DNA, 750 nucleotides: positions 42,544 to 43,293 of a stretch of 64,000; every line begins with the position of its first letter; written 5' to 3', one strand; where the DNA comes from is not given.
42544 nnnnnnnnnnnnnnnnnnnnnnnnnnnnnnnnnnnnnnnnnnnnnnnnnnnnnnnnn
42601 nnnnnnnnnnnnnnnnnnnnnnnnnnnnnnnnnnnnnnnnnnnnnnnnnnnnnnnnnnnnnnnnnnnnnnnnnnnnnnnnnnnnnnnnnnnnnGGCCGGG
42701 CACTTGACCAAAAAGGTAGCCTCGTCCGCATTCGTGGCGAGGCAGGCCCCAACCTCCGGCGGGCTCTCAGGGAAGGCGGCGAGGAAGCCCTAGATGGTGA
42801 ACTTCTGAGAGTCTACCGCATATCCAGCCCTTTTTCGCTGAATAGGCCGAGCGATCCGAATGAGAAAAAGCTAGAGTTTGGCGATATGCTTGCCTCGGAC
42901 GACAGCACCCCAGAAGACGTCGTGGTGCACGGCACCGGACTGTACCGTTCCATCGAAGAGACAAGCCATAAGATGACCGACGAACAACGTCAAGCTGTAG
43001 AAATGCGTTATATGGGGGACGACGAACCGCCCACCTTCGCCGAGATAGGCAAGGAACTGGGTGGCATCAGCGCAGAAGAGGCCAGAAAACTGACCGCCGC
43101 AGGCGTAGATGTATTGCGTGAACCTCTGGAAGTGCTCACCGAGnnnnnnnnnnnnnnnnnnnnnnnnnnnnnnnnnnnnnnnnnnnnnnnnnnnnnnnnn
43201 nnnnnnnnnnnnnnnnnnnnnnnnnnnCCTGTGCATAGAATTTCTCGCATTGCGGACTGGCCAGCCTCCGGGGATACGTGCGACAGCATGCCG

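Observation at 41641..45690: Three tandem sigma-70-family paralogs inserted between nusG and rplK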

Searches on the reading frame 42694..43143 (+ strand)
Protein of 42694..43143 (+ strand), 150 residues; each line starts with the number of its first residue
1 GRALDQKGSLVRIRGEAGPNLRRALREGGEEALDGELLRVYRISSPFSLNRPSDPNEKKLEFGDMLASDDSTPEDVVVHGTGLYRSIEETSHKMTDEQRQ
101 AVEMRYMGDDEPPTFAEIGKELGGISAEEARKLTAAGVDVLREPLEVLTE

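Call 43: search_protein_representatives(alignment_id=A4)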
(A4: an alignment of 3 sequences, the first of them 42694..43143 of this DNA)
Query: 3 sequences, 158 profile positions. Proteins with E-value up to 0.001 (for the whole library): 3326; up to 1e-10: 94; up to 1e-30: 4. The best 150 are listed.
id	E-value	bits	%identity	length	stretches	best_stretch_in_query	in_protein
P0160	6.8e-71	253.6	-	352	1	1-157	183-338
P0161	2.5e-67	242.0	-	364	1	1-158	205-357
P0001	1.1e-63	230.2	-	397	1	1-157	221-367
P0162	3.4e-35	137.6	-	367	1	1-157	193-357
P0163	3.9e-26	108.1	-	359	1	1-152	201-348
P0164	1.9e-24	102.7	-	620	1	1-154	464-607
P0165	4.3e-24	101.5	-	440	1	1-153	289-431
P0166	4.7e-24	101.4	-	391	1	1-154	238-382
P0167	8.8e-24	100.5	-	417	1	1-153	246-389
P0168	2.0e-23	99.3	-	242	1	1-153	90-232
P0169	3.5e-23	98.5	-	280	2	49-153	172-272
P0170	1.4e-22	96.6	-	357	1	1-154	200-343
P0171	6.2e-22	94.5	-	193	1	1-153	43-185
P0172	1.1e-21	93.7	-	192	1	1-153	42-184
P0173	1.4e-21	93.4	-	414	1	1-153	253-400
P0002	6.5e-21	91.1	-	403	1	1-153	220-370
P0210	5.2e-14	68.7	-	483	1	1-152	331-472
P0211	6.4e-14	68.4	-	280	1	1-154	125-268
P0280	1.3e-09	54.5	-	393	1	2-153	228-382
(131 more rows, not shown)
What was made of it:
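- Tried and rejected: The exhaustive search with a C-terminal profile (call 43) replaced it.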

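Call 55: find_encoding_contigs(protein=P0163, flank=8000, max_places=3)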
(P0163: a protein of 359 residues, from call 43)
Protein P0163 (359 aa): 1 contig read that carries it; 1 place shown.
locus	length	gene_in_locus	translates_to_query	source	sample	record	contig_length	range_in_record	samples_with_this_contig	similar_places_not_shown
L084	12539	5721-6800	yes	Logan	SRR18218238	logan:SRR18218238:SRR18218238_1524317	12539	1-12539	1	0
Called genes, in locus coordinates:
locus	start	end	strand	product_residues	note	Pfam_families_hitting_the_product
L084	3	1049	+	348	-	?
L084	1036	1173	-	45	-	-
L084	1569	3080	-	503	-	PF13506:Glyco_transf_21, PF00535:Glycos_transf_2, PF13641:Glyco_tranf_2_3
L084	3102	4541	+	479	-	PF00890:FAD_binding_2 (faint), PF01134:GIDA (faint), PF01262:AlaDh_PNT_C (faint), PF01946:Thi4 (weak), PF07992:Pyr_redox_2, PF13738:Pyr_redox_3, PF00070:Pyr_redox, PF02852:Pyr_redox_dim, +6 more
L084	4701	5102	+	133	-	PF00584:SecE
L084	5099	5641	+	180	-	PF02357:NusG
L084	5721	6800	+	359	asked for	PF00140:Sigma70_r1_2 (weak), PF04542:Sigma70_r2, PF04545:Sigma70_r4 (weak)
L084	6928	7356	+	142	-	PF03946:Ribosomal_L11_N, PF00298:Ribosomal_L11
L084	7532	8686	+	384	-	PF00687:Ribosomal_L1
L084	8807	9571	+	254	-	PF21448:DNMK (weak)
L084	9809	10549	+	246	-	PF22769:DCD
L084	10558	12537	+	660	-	?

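Call 56: find_encoding_contigs(protein=P0280, flank=8000, max_places=3)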
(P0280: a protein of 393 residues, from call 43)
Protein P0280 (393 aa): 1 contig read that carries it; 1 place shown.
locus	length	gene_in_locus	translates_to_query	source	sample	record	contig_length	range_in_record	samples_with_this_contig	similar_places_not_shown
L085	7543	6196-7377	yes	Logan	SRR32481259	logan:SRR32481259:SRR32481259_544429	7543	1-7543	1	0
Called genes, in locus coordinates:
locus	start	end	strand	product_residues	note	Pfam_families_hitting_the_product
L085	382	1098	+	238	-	PF06414:Zeta_toxin, PF01583:APS_kinase (weak), PF08433:KTI12, PF13671:AAA_33, PF13207:AAA_17 (weak), PF13238:AAA_18 (faint)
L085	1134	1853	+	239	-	PF01863:YgjP-like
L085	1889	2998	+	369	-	PF00989:PAS, PF13188:PAS_8 (weak), PF13426:PAS_9 (weak), PF00512:HisKA, PF02518:HATPase_c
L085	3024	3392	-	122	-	-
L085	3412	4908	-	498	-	PF13506:Glyco_transf_21, PF00535:Glycos_transf_2, PF10111:Glyco_tranf_2_2 (faint), PF13641:Glyco_tranf_2_3 (faint)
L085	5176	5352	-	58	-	-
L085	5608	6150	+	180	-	PF02357:NusG, PF00467:KOW (faint)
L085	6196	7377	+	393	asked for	PF00140:Sigma70_r1_2, PF04542:Sigma70_r2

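Call 57: find_encoding_contigs(protein=P0166, flank=6000, max_places=2)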
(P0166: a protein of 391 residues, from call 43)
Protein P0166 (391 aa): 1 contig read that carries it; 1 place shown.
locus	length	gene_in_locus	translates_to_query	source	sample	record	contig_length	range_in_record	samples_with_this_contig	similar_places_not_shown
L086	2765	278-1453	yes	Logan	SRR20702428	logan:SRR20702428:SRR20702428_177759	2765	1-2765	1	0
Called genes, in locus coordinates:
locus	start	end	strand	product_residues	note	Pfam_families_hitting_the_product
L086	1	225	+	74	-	?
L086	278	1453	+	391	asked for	PF00140:Sigma70_r1_2, PF04542:Sigma70_r2, PF04545:Sigma70_r4 (weak)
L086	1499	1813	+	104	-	-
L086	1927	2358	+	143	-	PF03946:Ribosomal_L11_N, PF00298:Ribosomal_L11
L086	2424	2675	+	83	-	-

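Call 58: find_encoding_contigs(protein=P0173, flank=6000, max_places=2)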
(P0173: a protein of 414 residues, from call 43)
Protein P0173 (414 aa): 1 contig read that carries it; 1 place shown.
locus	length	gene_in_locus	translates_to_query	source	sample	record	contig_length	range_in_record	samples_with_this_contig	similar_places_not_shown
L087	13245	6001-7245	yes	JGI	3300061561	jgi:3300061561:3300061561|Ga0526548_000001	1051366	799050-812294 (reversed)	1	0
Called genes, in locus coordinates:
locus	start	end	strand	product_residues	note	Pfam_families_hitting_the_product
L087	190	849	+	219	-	PF06414:Zeta_toxin, PF01583:APS_kinase (weak), PF08433:KTI12, PF13238:AAA_18 (faint), PF13671:AAA_33, PF13207:AAA_17 (weak)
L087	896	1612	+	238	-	PF01863:YgjP-like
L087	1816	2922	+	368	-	PF00512:HisKA, PF02518:HATPase_c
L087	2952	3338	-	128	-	-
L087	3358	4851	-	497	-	PF13506:Glyco_transf_21, PF00535:Glycos_transf_2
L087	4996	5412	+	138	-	PF00584:SecE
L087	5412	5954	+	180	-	PF02357:NusG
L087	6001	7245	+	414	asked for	PF04545:Sigma70_r4 (faint), PF00140:Sigma70_r1_2, PF04542:Sigma70_r2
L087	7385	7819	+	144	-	PF03946:Ribosomal_L11_N, PF00298:Ribosomal_L11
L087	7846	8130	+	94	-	-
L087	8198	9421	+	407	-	PF00687:Ribosomal_L1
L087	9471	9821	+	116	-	PF05635:23S_rRNA_IVP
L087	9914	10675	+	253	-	PF21448:DNMK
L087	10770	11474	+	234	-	PF22769:DCD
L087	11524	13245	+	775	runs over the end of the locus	PF02223:Thymidylate_kin, PF02511:Thy1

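Call 59: find_encoding_contigs(protein=P0210, flank=6000, max_places=2)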
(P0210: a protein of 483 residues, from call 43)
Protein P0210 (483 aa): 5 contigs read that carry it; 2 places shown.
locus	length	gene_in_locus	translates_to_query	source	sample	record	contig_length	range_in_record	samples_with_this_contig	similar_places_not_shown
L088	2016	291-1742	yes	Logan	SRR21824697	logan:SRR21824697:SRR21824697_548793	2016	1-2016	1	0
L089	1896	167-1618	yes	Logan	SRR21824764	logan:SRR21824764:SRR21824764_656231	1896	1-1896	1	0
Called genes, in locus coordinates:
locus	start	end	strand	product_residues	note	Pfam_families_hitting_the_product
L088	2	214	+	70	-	?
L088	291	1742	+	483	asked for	PF04542:Sigma70_r2, PF04545:Sigma70_r4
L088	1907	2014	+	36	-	?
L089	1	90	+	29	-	?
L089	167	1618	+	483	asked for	PF04542:Sigma70_r2, PF04545:Sigma70_r4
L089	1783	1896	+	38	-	?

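Call 70: find_encoding_contigs(protein=P0211, flank=6000, max_places=2)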
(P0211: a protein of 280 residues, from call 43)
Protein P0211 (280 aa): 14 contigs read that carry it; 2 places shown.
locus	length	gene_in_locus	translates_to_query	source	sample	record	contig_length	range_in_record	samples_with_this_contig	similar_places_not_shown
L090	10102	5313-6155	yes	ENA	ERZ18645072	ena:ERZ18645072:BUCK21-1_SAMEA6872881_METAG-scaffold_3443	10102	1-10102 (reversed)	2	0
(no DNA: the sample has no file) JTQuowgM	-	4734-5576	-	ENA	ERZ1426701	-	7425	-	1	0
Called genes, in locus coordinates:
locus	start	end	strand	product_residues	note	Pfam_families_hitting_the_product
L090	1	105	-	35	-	?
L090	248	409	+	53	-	-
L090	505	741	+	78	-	-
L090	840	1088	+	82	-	-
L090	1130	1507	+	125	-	-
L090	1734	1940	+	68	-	-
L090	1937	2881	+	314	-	PF01501:Glyco_transf_8, PF18404:Glyco_transf_24 (weak)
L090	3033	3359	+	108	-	-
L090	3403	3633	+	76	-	-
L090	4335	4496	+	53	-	-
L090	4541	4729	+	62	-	-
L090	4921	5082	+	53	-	-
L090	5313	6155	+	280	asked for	PF00140:Sigma70_r1_2, PF04542:Sigma70_r2, PF04545:Sigma70_r4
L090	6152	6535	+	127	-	-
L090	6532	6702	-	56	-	-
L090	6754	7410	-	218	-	PF05175:MTS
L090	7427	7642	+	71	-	-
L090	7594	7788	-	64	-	-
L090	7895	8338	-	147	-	-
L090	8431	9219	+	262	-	-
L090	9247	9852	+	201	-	PF05050:Methyltransf_21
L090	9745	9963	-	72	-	-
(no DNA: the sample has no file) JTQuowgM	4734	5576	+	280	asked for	PF00140:Sigma70_r1_2, PF04542:Sigma70_r2, PF04545:Sigma70_r4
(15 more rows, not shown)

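Call 71: search_dna_similar(query=P0211, collection=phages, mode=protein, max_rows=25)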
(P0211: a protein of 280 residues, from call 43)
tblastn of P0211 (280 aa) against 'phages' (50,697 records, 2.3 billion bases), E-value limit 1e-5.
Records with a match: 253; places in all: 260; records where one place covers at least 80% of the query: 35.
Best place of each record, by identity: <60% 253.
By first word of the organism name: Vibrio 69; Synechococcus 63; Bacillus 42; Bacteriophage 32; Salmonella 9; Prevotella 9; Cyanophage 6; Klebsiella 5; Acinetobacter 4; Aeromonas 3; and 9 more.
By host as written in the record: - 145; Prevotella sp. 9; Synechococcus sp. MW02 8; Bacillus cereus 7; Bacillus subtilis BEST7003 6; Homo sapiens 3; Bacillus subtilis KACC 17797 3; Bacillus subtilis 3; and 51 more.
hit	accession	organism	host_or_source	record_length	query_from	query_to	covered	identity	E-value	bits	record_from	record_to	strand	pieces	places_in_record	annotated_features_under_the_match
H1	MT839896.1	Bacteriophage sp.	human fecal samples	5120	1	269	96%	36.9%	8e-31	126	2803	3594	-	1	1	record has no annotation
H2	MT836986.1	Bacteriophage sp.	human fecal samples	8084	1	271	97%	36.6%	3e-39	151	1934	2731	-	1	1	record has no annotation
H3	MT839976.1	Bacteriophage sp.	human fecal samples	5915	1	271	97%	36.3%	2e-40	154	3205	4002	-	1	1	record has no annotation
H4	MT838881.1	Bacteriophage sp.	human fecal samples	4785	1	271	97%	36.3%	3e-40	154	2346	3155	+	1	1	record has no annotation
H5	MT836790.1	Bacteriophage sp.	human fecal samples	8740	1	271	97%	36.3%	2e-39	152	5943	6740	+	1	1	record has no annotation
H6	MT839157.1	Bacteriophage sp.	human fecal samples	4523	1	269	96%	36.6%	7e-36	141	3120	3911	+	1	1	record has no annotation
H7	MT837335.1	Bacteriophage sp.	human fecal samples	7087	1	269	96%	36.6%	7e-35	138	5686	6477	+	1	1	record has no annotation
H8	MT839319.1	Bacteriophage sp.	human fecal samples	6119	1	269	96%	36.6%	2e-33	134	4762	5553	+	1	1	record has no annotation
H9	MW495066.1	Microcystis phage MaAM05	Microcystis sp. SG03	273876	2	278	99%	34.9%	2e-37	145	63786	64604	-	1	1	rpoD: RNA polymerase sigma factor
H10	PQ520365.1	Enterococcus phage IME_EF3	-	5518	1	271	97%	35.3%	5e-39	150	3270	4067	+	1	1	record has no annotation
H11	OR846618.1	Enterococcus phage Efs 1-1-1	Enterococcus faecalis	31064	1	271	97%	35.3%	6e-39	150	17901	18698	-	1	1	record has no annotation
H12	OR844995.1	Staphylococcus phage SA 1306 Kay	Staphylococcus aureus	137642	1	271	97%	34.9%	2e-38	149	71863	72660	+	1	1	record has no annotation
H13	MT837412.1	Bacteriophage sp.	human fecal samples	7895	1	269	96%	34.7%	2e-30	125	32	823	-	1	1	record has no annotation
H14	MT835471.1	Bacteriophage sp.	human fecal samples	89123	1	271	97%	34.3%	3e-34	136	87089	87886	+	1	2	record has no annotation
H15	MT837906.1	Bacteriophage sp.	human fecal samples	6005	2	266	95%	34.7%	1e-38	149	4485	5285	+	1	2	record has no annotation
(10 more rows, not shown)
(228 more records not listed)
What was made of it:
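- Tried and rejected: tblastn against 50,697 sequenced phages (call 71).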

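Call 72: find_related_loci(query=A4, collection=viral_contigs, flank=8000)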
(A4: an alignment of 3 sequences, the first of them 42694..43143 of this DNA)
Query A4 (150 aa) in viral_contigs; peptide patterns used: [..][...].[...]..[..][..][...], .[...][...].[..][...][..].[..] (x = any residue, [..] = any of these).
138 stretches matched a pattern, but none encodes a relative of the query by tblastn (E <= 1e-3).
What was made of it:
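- Tried and rejected: First IMG/VR scan, with the three-sequence C-terminal alignment (call 72).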

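Call 73: search_protein_families(library=phrogs, proteins=[L090:1130-1507:+, L090:1937-2881:+, L090:3033-3359:+, L090:6152-6535:+, L090:6754-7410:-, L090:7895-8338:-, L090:8431-9219:+, L090:9247-9852:+, L090:840-1088:+, L090:505-741:+], max_evalue=0.01)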
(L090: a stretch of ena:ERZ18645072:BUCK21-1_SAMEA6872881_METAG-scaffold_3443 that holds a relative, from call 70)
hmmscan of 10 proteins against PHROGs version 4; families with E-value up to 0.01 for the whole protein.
L090:1130-1507:+ (125 aa): 1 family
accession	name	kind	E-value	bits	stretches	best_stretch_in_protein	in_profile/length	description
phrog_2660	-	unknown function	0.0012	19.5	1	6-103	117-216/265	-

L090:1937-2881:+ (314 aa): 0 families

L090:3033-3359:+ (108 aa): 0 families

L090:6152-6535:+ (127 aa): 0 families

L090:6754-7410:- (218 aa): 2 families
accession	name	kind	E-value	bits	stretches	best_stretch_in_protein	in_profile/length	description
phrog_35227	-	unknown function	1.4e-31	110.8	1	18-191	16-215/242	-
phrog_3820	-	other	0.0046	17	1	46-168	68-174/255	DNA methyltransferase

L090:7895-8338:- (147 aa): 0 families

L090:8431-9219:+ (262 aa): 0 families

L090:9247-9852:+ (201 aa): 2 families
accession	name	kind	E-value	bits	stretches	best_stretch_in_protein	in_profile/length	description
phrog_8156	-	other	6e-16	59.4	1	23-148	46-175/244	methyltransferase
phrog_28597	-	unknown function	0.0089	16.3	0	25-156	41-174/233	-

L090:840-1088:+ (82 aa): 0 families

L090:505-741:+ (78 aa): 0 families

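Call 76: find_related_loci(query=A7, collection=viral_contigs, flank=10000)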
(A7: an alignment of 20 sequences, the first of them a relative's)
Query A7 (280 aa) in viral_contigs; peptide patterns used: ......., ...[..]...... (x = any residue, [..] = any of these).
549 stretches matched a pattern; 456 encode a relative of the query (tblastn E <= 1e-3); the best 80 are kept; 80 distinct loci.
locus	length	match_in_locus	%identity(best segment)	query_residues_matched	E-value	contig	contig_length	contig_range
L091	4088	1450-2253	55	1-267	5e-96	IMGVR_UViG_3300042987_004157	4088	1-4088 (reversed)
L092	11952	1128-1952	53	1-274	1e-91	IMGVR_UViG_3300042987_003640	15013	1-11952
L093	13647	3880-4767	38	2-271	2e-50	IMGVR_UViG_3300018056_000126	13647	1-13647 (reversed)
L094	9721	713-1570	38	8-271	5e-48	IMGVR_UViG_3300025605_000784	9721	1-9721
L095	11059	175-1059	39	3-271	2e-47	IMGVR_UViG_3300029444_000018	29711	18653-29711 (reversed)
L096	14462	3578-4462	39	3-271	4e-47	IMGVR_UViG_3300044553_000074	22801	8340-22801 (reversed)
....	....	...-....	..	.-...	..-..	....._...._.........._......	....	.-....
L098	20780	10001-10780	36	3-266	1e-45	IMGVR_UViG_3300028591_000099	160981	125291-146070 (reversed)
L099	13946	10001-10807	37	1-271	1e-45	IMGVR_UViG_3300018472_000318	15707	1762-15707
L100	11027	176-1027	38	8-269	8e-46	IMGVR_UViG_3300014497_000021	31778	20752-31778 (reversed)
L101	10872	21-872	38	8-269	3e-45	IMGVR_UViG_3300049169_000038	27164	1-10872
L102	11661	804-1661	36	8-271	1e-44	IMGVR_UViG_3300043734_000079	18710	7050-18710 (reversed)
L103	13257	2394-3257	37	3-269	2e-44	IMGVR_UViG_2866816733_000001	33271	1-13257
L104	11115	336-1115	35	3-266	2e-43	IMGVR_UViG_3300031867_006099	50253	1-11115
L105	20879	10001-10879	37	1-266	4e-43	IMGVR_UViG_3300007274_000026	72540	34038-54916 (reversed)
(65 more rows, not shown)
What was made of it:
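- Tried and rejected: A broader alignment found L091 and L092 (call 76).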

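Call 78: search_protein_families(library=phrogs, proteins=[L092:2001-2669:+, L092:7699-9132:+, L092:4419-5015:+, L092:9026-9613:+, L092:2724-3383:+, L092:6506-6856:+, L092:10624-11169:+, L092:4083-4409:+], max_evalue=0.001)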
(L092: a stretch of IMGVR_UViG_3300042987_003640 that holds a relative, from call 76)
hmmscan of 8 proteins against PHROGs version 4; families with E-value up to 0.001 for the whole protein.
L092:2001-2669:+ (222 aa): 5 families
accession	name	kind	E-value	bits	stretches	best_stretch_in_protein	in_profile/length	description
phrog_85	-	DNA, RNA and nucleotide metabolism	2.3e-64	219.3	1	16-220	387-591/866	thymidylate synthase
phrog_10644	-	DNA, RNA and nucleotide metabolism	2.6e-19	70.9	1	71-217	12-157/160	thymidylate synthase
phrog_28804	-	DNA, RNA and nucleotide metabolism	2.2e-12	48.2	1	131-213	3-84/91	thymidylate synthase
phrog_26005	-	unknown function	8.2e-07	29.7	1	9-59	13-64/310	-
phrog_23580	-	DNA, RNA and nucleotide metabolism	9.4e-06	26.6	1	15-62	10-64/178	thymidylate synthase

L092:7699-9132:+ (477 aa): 3 families
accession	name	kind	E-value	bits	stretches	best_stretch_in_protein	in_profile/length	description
phrog_979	-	head and packaging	3.1e-24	86.6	1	221-436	371-600/642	terminase large subunit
phrog_2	-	head and packaging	3.5e-21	76.7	1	40-439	275-596/807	terminase large subunit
phrog_38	-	head and packaging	5.3e-20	72.7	1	259-449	522-717/760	terminase large subunit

L092:4419-5015:+ (198 aa): 1 family
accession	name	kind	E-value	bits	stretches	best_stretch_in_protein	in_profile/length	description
phrog_1040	-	other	3.5e-20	73.8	1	1-193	14-156/277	peptidase HslV family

L092:9026-9613:+ (195 aa): 5 families
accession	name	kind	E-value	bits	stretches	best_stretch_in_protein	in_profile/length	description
phrog_2649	-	lysis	1e-09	39.6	1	73-183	149-235/261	endolysin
phrog_1493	-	lysis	3.3e-08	34.1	1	50-185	187-307/394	endolysin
phrog_1224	-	head and packaging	3.6e-07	30.8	1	124-183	8-64/438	endolysin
phrog_17214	-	lysis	2.6e-05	25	1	63-182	180-311/322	endolysin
phrog_9589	-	lysis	9.8e-05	23.4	1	78-168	164-251/281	endolysin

L092:2724-3383:+ (219 aa): 0 families

L092:6506-6856:+ (116 aa): 0 families

L092:10624-11169:+ (181 aa): 0 families

L092:4083-4409:+ (108 aa): 1 family
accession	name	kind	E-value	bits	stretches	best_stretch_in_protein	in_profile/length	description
phrog_7571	-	unknown function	0.00059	20.5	1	39-72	4-39/67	-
